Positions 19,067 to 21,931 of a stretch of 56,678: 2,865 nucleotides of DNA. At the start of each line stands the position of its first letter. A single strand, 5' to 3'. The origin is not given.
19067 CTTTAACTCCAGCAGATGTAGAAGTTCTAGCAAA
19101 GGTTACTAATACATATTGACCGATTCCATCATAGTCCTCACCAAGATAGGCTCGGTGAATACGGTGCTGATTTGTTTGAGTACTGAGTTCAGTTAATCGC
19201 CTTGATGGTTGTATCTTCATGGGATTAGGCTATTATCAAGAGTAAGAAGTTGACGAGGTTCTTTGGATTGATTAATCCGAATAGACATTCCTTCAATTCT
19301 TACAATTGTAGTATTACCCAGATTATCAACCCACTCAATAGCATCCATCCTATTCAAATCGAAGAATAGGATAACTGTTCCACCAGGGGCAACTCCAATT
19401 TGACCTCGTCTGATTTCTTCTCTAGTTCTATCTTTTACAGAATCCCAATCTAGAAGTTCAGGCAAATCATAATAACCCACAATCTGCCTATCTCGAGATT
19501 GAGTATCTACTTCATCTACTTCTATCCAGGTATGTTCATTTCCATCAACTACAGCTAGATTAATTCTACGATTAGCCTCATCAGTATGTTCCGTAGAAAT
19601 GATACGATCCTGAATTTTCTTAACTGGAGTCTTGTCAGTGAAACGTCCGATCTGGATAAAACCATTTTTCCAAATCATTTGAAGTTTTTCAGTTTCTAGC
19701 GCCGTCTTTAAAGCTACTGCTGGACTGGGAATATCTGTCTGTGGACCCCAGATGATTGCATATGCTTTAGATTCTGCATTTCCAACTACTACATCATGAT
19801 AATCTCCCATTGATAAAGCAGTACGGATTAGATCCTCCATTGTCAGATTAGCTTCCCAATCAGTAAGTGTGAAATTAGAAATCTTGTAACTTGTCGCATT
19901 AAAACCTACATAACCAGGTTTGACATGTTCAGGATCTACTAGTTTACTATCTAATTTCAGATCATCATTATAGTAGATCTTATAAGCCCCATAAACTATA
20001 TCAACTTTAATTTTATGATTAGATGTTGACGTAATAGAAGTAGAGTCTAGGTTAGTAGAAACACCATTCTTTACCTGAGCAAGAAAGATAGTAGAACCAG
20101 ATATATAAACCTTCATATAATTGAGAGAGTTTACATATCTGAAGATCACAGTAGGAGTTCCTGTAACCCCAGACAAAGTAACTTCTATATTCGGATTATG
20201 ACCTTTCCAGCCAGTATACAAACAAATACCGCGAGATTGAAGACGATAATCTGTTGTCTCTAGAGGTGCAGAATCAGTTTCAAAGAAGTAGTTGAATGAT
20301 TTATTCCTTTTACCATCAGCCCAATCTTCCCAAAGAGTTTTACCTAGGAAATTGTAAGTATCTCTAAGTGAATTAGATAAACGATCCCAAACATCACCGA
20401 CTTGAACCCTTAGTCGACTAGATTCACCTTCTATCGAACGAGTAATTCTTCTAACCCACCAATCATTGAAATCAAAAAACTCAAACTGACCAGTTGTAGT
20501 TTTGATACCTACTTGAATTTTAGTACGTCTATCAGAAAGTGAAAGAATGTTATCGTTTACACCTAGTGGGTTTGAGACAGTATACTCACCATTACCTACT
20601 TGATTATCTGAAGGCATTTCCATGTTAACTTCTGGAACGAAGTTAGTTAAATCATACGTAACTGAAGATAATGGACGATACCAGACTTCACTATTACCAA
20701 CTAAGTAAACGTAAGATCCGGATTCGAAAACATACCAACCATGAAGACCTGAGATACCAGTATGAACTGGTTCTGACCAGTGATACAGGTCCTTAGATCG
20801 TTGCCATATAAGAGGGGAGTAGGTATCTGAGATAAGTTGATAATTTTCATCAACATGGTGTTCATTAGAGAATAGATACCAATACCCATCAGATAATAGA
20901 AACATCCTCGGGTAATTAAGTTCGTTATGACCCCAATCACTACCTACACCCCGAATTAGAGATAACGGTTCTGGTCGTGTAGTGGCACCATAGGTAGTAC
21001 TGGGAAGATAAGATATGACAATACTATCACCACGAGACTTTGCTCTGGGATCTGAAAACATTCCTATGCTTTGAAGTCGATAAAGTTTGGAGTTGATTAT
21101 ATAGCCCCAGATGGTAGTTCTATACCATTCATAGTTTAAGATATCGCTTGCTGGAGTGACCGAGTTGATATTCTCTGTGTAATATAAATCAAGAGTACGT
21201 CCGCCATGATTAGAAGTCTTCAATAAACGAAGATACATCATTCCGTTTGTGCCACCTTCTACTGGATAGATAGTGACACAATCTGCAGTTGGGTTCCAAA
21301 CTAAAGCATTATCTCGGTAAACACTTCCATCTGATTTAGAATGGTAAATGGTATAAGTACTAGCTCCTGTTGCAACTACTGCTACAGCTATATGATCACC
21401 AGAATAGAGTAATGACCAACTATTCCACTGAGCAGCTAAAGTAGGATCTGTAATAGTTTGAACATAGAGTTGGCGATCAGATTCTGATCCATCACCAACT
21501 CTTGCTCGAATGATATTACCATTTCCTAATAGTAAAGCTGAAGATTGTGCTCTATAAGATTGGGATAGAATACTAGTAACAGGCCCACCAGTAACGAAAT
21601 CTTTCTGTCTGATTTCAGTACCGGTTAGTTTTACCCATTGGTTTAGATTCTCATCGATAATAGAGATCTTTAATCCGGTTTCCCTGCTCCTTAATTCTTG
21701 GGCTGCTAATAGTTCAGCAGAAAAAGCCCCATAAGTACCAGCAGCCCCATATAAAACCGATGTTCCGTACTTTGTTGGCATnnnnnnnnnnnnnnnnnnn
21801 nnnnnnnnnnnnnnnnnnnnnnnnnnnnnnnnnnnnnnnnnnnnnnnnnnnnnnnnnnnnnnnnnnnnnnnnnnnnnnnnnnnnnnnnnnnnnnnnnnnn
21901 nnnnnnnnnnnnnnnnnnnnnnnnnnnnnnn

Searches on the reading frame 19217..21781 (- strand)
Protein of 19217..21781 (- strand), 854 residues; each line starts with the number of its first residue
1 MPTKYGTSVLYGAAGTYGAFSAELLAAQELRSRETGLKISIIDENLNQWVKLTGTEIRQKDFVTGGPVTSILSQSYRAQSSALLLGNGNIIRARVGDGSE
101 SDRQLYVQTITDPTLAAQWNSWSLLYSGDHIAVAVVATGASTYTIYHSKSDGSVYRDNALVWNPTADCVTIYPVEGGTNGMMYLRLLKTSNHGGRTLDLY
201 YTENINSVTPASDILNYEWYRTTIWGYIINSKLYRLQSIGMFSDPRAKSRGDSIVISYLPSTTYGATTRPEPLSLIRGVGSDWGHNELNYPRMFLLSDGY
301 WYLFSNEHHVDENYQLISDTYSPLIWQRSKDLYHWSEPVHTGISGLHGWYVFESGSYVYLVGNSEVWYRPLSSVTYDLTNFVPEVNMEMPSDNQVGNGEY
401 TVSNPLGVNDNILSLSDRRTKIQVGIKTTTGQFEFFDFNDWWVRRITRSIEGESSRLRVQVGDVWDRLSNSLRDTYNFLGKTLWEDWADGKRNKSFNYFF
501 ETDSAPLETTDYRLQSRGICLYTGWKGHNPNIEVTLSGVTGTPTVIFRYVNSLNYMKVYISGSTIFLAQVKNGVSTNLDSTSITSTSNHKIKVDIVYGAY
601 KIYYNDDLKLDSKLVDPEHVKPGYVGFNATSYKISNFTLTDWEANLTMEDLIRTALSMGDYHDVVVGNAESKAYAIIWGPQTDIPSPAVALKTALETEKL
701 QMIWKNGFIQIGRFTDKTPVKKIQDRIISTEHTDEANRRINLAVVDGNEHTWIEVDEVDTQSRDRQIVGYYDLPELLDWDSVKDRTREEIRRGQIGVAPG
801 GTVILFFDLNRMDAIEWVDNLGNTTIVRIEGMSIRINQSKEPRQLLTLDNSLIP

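Call 39: search_protein_families(library=pfam, alignment_id=A3, max_evalue=0.001)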
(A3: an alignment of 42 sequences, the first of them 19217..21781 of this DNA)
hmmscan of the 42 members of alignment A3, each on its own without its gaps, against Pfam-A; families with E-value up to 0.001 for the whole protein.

A. member 1, window:19217-21781:- (854 aa): 0 families

B. families by the number of members that match (of 42 scanned): 9 families
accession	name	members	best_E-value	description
PF13479.12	AAA_24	1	9.6e-25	AAA domain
PF00303.24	Thymidylat_synt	1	4.3e-18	Thymidylate synthase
PF12957.13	DUF3846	1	5.9e-13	Domain of unknown function (DUF3846)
PF03330.24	DPBB_1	1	1.2e-10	Lytic transglycolase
PF05037.18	DUF669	1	1.5e-06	Protein of unknown function (DUF669)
PF02223.23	Thymidylate_kin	1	5e-06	Thymidylate kinase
PF08761.16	dUTPase_2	1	0.00011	dUTPase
PF01870.24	Hjc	1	0.00011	Archaeal holliday junction resolvase (hjc)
PF09956.15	Phage_cement_2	1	0.00013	Phage cement protein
